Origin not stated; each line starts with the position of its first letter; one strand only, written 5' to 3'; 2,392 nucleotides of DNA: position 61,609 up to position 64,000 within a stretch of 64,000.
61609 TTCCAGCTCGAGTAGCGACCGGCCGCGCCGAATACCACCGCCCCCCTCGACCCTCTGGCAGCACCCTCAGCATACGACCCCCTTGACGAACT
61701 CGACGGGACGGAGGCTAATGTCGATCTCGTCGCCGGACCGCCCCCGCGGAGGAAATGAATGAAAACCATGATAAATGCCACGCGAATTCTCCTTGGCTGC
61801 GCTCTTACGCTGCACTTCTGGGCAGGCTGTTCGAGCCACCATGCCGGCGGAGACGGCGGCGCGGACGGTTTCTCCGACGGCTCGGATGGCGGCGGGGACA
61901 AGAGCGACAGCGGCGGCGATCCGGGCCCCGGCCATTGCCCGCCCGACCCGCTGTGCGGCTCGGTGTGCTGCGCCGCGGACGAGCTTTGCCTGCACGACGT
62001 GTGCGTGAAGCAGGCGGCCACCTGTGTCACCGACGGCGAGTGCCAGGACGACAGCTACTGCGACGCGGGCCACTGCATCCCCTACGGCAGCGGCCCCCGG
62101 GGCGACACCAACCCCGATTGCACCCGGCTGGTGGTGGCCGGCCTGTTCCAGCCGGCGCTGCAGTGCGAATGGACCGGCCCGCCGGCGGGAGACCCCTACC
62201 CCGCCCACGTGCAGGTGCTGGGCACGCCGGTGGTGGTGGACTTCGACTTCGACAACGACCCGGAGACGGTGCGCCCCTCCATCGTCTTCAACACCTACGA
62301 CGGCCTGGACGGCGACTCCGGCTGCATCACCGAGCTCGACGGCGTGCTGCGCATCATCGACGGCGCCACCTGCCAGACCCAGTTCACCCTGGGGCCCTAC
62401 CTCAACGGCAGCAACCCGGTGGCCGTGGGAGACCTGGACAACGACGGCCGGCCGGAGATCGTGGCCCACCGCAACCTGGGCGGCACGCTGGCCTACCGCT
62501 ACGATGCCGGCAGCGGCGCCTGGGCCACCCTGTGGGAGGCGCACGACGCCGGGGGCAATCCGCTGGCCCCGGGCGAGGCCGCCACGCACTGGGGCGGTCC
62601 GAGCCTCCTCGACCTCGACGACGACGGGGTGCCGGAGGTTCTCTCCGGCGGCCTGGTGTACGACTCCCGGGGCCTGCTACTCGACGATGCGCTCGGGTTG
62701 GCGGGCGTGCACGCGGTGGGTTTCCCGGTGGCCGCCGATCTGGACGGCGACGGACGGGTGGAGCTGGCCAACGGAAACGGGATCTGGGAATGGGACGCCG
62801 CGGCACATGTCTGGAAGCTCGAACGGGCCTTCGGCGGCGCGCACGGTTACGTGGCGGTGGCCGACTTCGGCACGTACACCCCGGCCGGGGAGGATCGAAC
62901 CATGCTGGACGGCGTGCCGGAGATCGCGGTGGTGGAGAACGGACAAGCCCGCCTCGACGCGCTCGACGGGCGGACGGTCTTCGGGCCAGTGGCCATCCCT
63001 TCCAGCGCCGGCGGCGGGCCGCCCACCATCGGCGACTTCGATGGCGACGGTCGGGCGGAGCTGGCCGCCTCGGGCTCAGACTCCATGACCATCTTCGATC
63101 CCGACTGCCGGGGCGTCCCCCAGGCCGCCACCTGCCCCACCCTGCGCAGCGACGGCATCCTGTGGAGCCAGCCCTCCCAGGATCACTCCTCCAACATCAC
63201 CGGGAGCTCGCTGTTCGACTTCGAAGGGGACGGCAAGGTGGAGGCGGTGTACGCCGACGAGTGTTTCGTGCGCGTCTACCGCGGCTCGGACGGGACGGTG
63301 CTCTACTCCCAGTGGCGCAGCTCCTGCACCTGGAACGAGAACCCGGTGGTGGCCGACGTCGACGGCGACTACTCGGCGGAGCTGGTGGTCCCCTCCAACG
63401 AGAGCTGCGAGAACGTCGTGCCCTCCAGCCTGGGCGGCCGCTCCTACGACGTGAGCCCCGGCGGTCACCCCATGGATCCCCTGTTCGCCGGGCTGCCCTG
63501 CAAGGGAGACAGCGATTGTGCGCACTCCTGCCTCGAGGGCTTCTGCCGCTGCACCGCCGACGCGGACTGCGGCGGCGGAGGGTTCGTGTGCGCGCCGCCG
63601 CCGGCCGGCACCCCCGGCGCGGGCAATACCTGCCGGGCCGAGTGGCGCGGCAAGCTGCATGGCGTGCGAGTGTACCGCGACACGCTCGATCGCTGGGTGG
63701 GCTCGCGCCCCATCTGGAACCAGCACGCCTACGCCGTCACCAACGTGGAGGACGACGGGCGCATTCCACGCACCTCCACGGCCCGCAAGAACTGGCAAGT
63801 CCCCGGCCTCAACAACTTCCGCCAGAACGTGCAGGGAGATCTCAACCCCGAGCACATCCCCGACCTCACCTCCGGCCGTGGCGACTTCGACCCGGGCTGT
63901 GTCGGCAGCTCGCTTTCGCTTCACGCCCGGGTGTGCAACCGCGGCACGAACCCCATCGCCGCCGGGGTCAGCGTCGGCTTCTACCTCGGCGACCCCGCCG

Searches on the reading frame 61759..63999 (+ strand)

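Call 64: search_protein_families(library=pfam, proteins=[window:61759-63999:+], max_evalue=0.00001)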
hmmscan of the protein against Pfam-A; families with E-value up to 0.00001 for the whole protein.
window:61759-63999:+ (747 aa): 1 family
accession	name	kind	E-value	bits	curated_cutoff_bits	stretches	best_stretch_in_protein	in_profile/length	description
PF13517.12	FG-GAP_3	-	7e-21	75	26.9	0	225-295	1-60/61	FG-GAP-like repeat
